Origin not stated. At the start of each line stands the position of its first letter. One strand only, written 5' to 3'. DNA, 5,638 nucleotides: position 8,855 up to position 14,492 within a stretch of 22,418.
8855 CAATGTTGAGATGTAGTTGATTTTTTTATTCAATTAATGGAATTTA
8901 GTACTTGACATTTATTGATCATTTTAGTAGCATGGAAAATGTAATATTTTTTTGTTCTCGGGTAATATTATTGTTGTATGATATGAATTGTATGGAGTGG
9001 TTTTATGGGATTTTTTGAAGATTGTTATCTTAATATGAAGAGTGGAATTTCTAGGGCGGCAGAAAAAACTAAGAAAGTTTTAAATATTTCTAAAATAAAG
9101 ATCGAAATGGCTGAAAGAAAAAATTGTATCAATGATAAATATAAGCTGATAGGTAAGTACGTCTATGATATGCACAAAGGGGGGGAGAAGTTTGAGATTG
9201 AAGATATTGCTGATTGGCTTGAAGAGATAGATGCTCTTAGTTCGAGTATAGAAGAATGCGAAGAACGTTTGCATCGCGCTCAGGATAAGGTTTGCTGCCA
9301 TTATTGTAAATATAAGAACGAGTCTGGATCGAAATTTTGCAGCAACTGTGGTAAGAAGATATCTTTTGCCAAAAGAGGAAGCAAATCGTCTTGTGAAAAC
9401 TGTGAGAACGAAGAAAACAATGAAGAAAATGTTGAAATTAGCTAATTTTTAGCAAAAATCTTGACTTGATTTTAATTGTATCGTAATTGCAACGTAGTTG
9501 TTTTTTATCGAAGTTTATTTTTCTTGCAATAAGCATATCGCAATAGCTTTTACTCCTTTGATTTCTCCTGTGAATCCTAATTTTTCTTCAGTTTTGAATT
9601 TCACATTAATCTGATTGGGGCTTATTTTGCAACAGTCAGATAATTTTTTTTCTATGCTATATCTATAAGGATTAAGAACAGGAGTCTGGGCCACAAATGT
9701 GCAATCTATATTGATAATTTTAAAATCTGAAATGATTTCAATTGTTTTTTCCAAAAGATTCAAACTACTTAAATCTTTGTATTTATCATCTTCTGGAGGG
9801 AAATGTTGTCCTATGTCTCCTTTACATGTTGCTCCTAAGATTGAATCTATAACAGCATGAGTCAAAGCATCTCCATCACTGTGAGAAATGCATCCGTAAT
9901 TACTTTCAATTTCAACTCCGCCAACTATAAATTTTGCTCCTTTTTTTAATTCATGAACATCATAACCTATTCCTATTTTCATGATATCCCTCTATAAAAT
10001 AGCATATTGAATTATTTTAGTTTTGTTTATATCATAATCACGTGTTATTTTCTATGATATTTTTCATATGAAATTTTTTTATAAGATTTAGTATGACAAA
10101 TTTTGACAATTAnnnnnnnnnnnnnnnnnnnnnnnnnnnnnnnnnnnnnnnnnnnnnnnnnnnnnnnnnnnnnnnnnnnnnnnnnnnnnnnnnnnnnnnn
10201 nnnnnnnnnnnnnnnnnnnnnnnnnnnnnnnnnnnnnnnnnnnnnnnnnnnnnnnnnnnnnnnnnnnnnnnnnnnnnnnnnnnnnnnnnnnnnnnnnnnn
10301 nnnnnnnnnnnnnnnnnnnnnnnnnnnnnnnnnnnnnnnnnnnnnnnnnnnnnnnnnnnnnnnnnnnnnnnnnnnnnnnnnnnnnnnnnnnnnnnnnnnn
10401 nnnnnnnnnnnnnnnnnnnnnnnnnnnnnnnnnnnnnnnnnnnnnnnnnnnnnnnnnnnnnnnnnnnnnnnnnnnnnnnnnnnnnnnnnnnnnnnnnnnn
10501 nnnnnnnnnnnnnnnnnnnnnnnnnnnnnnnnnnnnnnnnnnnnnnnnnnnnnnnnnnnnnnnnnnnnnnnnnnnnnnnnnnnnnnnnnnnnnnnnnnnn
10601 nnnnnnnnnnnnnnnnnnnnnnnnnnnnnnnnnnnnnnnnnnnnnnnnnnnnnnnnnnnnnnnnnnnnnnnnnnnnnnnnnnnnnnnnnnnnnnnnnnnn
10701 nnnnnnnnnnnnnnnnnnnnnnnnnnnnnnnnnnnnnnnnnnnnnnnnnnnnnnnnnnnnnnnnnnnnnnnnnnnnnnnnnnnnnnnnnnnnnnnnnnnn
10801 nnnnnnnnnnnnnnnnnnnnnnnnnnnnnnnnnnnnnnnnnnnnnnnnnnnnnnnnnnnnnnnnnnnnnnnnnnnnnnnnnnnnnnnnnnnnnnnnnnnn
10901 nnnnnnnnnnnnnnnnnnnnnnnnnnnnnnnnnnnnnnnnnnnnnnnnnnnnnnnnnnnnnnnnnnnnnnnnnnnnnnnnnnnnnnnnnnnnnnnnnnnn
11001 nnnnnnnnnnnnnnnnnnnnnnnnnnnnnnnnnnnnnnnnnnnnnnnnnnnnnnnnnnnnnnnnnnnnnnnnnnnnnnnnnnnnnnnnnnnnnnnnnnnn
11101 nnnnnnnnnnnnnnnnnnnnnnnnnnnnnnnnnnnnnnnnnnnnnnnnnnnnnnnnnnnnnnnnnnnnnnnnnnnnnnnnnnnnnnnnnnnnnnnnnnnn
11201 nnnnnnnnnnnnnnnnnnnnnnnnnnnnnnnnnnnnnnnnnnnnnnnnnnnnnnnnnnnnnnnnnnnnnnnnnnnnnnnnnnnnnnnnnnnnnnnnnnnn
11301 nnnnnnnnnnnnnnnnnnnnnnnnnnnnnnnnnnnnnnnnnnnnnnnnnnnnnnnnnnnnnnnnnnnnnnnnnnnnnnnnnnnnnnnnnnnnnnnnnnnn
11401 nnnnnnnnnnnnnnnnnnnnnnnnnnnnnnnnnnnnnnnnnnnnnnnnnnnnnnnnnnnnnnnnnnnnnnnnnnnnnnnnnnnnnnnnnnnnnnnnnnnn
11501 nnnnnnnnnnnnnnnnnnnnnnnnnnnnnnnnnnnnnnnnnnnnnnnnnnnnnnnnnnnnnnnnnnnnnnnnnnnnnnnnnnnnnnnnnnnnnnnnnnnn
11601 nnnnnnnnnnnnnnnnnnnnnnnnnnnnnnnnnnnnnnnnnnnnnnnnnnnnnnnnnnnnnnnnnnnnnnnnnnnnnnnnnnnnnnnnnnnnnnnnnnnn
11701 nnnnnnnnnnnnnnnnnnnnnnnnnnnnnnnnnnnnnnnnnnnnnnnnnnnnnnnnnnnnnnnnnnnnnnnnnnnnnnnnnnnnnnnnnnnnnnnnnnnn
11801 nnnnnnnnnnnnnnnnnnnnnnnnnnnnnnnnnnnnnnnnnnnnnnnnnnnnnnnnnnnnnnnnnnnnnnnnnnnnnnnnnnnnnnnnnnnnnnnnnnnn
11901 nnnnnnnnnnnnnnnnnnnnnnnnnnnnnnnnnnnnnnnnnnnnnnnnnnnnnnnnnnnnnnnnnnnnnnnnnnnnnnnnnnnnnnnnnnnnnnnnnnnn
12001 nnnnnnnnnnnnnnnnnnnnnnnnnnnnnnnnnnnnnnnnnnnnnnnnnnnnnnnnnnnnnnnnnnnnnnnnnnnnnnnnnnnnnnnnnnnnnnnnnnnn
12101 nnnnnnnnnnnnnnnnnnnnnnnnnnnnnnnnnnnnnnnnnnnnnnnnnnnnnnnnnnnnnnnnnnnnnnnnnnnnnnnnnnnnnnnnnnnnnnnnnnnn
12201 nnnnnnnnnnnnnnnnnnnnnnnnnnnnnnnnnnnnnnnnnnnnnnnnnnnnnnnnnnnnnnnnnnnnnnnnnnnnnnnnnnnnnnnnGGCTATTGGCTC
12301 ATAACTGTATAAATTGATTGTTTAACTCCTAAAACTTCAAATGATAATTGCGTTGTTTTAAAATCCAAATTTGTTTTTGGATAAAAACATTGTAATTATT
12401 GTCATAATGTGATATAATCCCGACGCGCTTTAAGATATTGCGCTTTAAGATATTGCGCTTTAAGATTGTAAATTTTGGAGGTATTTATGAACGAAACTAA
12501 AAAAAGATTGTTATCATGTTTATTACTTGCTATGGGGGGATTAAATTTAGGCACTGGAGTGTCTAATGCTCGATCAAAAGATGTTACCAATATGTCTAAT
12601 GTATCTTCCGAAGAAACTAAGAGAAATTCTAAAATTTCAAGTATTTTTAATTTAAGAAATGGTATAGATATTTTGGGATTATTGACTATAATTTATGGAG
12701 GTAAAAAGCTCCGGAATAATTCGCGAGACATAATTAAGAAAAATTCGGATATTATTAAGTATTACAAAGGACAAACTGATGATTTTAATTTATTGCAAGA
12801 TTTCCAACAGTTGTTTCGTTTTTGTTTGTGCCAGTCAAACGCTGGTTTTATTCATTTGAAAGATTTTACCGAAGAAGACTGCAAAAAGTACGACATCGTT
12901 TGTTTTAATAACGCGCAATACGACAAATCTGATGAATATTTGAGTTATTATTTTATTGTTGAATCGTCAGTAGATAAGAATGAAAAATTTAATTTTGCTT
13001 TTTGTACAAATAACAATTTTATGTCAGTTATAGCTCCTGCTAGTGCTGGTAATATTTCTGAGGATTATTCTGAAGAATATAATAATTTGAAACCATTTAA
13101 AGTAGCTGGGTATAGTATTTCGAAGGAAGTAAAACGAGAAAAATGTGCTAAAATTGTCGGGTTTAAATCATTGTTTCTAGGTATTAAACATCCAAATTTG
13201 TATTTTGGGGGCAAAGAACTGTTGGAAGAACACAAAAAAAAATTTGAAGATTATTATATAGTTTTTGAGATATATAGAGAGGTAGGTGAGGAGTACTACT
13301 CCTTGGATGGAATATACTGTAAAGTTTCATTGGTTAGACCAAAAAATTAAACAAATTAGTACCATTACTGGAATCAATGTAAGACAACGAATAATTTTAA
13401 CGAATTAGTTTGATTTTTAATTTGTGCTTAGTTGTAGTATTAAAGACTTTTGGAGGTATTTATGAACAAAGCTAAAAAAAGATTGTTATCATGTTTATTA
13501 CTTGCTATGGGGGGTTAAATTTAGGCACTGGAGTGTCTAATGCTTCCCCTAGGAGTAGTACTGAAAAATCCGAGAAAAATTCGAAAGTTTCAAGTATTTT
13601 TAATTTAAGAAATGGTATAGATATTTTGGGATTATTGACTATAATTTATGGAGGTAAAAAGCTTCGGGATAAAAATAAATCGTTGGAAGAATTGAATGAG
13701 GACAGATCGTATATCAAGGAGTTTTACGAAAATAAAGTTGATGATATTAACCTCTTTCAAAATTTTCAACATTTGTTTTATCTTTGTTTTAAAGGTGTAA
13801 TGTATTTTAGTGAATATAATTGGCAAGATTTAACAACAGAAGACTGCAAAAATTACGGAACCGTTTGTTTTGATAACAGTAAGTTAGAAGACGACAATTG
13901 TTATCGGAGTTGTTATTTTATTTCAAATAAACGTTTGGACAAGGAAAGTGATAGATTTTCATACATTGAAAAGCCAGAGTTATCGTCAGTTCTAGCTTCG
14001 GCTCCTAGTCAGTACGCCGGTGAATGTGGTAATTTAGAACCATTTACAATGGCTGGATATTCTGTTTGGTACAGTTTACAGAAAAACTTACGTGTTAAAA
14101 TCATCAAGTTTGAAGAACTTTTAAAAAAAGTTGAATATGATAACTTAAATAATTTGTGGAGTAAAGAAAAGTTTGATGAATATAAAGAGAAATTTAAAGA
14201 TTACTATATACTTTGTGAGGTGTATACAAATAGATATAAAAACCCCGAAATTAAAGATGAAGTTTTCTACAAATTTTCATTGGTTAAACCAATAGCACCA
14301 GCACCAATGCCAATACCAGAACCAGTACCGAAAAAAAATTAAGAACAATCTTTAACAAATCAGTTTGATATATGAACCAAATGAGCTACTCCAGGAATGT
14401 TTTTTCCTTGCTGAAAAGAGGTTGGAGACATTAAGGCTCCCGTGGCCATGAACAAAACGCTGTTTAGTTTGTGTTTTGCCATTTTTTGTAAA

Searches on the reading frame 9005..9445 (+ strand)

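Call 4: search_protein_families(library=pfam, proteins=[window:9005-9445:+])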
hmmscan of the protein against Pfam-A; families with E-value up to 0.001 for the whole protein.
window:9005-9445:+ (146 aa): 3 families
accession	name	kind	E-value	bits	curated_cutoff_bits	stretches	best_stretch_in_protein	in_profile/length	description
PF09297.16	Zn_ribbon_NUD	-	4.4e-05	23.5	24.8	1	110-136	4-30/32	NADH pyrophosphatase zinc ribbon domain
PF12773.13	DZR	-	7.3e-05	23.3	27.3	1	98-140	1-37/45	Double zinc ribbon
PF13240.11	Zn_Ribbon_1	-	0.00013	22.1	25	1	98-118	2-22/23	zinc-ribbon domain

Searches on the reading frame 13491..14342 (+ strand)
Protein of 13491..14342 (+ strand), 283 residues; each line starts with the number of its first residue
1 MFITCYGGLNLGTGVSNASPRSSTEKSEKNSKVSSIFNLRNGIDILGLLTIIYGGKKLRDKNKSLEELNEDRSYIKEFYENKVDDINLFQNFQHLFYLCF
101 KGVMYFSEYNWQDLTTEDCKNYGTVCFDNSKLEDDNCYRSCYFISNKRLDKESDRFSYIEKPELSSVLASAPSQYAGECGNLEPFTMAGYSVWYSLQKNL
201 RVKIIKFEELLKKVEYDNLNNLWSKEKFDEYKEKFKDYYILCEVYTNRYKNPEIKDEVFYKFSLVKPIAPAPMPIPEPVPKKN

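Call 4: search_protein_families(library=pfam, proteins=[window:13491-14342:+])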
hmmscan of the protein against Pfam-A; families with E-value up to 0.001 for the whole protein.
window:13491-14342:+ (283 aa): 0 families

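Call 5: search_protein_families(library=ncbifam, proteins=[window:13491-14342:+])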
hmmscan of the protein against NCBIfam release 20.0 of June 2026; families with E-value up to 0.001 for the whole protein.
window:13491-14342:+ (283 aa): 0 families
